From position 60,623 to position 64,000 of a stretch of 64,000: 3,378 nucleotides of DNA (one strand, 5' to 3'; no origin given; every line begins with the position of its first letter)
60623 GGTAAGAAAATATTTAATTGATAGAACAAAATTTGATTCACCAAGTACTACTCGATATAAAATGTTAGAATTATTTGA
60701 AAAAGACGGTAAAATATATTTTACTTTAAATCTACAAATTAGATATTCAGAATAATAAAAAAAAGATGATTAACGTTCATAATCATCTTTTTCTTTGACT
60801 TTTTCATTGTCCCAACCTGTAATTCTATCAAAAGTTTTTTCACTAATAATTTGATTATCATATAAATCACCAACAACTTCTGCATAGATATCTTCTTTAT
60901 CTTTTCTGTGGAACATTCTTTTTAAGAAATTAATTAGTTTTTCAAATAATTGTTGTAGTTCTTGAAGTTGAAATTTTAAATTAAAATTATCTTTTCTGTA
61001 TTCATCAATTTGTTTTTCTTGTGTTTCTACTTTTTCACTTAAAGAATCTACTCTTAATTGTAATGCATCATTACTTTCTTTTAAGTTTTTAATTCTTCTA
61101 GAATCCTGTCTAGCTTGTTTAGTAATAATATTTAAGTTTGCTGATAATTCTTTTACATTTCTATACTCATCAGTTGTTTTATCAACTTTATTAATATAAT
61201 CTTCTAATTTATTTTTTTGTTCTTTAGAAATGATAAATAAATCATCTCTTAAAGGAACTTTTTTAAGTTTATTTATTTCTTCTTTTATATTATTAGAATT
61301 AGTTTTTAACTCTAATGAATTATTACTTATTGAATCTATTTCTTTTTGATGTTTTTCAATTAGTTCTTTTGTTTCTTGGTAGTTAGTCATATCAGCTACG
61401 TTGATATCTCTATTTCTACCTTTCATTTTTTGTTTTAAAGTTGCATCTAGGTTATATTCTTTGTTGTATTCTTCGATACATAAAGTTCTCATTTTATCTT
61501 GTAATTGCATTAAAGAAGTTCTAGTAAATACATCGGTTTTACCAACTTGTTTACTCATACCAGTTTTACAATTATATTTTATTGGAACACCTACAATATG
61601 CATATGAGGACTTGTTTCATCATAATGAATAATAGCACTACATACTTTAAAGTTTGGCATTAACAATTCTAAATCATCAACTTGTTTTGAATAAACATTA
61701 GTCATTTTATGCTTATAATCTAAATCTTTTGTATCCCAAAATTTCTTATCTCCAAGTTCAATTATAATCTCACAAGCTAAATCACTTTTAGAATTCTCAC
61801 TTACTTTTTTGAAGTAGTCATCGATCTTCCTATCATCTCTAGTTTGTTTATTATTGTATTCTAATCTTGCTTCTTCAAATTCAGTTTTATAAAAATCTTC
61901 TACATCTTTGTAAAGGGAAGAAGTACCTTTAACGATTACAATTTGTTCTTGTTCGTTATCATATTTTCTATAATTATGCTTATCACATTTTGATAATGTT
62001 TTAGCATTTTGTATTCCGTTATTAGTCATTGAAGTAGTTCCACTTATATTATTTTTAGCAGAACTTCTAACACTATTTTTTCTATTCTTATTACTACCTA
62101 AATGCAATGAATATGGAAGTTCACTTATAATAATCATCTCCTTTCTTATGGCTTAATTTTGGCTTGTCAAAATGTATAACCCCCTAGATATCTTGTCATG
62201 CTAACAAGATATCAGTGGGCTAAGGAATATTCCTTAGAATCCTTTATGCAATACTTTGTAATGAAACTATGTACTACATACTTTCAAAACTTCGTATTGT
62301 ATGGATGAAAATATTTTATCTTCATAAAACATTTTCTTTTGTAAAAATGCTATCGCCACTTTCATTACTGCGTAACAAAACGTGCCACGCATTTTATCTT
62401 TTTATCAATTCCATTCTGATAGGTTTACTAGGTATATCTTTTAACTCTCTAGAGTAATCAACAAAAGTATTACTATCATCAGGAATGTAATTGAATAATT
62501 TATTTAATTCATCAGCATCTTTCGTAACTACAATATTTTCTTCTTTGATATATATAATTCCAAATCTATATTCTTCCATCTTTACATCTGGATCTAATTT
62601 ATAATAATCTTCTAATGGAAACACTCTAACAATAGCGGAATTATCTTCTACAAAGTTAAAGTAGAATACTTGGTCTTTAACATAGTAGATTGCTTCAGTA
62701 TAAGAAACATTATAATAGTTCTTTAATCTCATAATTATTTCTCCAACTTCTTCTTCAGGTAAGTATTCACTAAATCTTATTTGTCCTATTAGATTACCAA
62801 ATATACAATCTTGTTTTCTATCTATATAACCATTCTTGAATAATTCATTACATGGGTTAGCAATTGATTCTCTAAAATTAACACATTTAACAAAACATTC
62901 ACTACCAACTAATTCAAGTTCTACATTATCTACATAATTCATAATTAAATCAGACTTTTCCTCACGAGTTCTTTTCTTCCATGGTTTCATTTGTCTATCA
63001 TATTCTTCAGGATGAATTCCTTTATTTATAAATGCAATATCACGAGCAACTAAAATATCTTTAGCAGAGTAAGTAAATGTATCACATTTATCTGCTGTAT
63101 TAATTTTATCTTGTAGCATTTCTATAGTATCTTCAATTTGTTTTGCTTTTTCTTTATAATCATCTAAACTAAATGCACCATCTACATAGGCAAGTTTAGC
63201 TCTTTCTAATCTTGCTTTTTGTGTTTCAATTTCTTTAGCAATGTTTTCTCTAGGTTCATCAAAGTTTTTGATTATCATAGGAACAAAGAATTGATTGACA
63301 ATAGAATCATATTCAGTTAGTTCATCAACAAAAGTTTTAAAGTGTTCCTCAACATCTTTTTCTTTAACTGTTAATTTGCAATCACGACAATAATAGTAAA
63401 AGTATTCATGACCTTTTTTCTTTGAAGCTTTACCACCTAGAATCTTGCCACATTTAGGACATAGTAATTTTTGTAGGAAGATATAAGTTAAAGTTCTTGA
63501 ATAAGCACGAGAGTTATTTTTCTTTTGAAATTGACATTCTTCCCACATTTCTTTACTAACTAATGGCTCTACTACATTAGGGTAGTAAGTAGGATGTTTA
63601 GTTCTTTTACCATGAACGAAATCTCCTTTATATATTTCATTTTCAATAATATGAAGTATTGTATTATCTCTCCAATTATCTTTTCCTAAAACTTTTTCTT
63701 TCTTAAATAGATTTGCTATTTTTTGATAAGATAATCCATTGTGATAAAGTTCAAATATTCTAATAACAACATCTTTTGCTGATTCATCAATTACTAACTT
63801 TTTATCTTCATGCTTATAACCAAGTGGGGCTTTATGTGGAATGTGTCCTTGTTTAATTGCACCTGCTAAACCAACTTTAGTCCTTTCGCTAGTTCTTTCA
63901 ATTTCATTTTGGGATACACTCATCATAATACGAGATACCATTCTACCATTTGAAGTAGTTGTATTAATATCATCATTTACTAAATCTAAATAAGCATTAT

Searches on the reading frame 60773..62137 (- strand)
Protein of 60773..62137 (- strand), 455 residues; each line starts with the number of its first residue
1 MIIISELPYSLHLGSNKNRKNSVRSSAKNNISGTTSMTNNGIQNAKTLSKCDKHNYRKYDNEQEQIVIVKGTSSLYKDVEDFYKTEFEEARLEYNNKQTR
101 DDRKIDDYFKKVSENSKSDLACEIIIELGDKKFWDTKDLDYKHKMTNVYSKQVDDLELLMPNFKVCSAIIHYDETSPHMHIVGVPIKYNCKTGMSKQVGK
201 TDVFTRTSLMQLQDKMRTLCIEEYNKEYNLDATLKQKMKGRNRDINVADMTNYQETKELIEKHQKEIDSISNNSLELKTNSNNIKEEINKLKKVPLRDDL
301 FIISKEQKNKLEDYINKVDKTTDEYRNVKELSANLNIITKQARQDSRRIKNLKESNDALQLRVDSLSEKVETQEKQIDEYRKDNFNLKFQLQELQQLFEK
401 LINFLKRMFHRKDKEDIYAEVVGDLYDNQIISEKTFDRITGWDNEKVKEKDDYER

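Call 13: search_protein_families(library=pfam, proteins=[window:60773-62137:-], max_evalue=0.001)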
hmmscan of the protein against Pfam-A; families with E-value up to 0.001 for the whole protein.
window:60773-62137:- (455 aa): 1 family
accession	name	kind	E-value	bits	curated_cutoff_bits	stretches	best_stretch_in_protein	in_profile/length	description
PF01076.25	Mob_Pre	-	4.5e-13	49.9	25.5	1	45-218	14-168/196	Plasmid recombination enzyme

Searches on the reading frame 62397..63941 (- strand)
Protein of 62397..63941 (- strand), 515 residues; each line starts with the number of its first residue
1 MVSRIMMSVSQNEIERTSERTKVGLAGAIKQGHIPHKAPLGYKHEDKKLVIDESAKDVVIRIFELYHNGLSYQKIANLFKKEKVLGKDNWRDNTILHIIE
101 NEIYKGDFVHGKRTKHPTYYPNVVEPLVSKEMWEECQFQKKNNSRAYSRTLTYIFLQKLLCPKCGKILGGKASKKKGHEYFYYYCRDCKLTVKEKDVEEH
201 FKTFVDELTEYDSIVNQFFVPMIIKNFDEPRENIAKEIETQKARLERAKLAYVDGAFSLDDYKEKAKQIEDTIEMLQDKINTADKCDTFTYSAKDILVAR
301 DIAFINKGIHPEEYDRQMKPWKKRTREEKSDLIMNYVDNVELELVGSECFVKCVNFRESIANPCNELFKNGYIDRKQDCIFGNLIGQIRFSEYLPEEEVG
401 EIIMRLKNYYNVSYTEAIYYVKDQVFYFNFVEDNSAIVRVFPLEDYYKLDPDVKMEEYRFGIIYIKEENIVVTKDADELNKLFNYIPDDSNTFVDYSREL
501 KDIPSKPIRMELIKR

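Call 13: search_protein_families(library=pfam, proteins=[window:62397-63941:-], max_evalue=0.001)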
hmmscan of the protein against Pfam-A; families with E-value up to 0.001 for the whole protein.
window:62397-63941:- (515 aa): 1 family
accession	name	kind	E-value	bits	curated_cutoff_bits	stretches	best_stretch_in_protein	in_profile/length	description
PF07508.19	Recombinase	-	9.8e-18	64.7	21.1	1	55-141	3-100/102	Recombinase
